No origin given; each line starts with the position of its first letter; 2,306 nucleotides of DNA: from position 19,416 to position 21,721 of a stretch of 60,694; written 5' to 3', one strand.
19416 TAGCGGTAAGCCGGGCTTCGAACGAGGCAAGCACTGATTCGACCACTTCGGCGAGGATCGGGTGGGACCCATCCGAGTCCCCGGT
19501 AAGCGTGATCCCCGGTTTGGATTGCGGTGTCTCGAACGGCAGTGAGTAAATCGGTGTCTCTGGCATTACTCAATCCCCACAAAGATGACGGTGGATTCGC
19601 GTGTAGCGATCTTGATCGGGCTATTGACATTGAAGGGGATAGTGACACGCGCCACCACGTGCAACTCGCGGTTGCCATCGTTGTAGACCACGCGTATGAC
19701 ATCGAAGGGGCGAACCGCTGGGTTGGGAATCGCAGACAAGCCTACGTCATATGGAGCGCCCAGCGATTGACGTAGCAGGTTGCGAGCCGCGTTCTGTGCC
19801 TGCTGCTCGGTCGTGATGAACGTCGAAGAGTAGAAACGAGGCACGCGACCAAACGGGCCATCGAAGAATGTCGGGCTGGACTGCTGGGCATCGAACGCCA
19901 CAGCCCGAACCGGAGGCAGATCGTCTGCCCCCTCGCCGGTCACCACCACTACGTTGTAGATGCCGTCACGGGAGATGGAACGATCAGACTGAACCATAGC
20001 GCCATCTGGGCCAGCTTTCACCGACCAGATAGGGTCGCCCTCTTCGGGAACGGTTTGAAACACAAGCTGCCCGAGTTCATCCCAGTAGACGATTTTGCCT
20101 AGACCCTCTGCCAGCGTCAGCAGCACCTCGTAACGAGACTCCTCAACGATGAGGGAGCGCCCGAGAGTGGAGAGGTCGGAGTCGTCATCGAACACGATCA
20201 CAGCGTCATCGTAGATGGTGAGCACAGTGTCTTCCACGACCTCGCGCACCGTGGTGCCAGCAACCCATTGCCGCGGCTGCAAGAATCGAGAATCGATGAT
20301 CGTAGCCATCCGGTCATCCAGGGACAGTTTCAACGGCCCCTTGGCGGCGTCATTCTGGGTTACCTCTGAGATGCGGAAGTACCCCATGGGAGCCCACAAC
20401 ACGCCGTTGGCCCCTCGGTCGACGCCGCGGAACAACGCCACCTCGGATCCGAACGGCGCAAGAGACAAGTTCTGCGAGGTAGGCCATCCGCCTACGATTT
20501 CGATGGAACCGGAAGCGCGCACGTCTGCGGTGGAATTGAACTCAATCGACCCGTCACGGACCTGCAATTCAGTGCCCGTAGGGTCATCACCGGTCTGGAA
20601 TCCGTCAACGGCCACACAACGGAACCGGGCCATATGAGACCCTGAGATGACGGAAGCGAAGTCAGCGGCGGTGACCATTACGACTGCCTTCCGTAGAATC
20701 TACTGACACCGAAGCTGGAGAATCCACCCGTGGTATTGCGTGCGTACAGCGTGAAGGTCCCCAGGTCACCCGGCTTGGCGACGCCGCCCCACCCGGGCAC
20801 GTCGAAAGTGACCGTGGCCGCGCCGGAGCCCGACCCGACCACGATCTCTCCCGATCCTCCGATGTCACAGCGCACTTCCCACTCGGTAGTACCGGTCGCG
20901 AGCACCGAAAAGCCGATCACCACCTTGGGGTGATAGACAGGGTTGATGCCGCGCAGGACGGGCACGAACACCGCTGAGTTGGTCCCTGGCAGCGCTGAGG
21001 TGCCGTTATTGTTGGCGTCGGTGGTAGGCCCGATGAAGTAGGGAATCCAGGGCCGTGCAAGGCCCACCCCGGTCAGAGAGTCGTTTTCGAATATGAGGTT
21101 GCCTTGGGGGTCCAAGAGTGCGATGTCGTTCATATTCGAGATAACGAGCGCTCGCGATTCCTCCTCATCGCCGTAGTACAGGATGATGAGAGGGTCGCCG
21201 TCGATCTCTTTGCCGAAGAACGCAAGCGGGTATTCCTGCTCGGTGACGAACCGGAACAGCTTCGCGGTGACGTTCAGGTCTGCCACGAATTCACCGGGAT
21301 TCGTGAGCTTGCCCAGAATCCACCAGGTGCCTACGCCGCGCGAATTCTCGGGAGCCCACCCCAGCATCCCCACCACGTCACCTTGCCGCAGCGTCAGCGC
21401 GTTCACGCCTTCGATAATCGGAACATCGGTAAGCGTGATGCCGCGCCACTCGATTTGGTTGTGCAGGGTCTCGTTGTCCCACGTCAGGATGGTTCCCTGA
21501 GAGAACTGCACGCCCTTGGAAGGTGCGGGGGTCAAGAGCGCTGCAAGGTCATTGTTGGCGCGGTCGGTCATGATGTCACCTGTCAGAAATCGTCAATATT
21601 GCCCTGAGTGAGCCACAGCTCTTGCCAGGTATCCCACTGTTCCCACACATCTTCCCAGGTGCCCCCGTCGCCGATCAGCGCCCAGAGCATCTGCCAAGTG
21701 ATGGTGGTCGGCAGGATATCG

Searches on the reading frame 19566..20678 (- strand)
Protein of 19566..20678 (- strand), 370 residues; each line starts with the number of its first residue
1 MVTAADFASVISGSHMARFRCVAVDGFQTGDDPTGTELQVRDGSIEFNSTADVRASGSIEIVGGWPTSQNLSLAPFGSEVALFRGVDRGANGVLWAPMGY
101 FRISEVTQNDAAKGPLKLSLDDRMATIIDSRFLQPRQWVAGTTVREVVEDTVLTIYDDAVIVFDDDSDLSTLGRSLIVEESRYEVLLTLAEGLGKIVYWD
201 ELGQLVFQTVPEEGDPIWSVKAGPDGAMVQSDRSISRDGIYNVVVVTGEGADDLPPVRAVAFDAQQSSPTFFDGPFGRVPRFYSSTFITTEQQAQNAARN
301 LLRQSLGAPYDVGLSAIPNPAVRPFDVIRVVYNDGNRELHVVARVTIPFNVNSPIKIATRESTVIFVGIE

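Call 26: search_protein_families(library=phrogs, proteins=[window:19566-20678:-], max_evalue=0.00001)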
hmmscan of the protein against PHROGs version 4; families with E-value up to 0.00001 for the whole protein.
window:19566-20678:- (370 aa): 1 family
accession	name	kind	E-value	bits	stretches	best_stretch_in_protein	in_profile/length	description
phrog_1887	-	tail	8e-47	161.6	1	19-362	304-655/670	tail protein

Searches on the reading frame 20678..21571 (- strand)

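Call 26: search_protein_families(library=phrogs, proteins=[window:20678-21571:-], max_evalue=0.00001)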
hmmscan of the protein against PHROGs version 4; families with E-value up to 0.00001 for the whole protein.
window:20678-21571:- (297 aa): 1 family
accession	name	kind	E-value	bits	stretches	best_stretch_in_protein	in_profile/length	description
phrog_9849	-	unknown function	7.2e-15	56.4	1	149-296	100-239/240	-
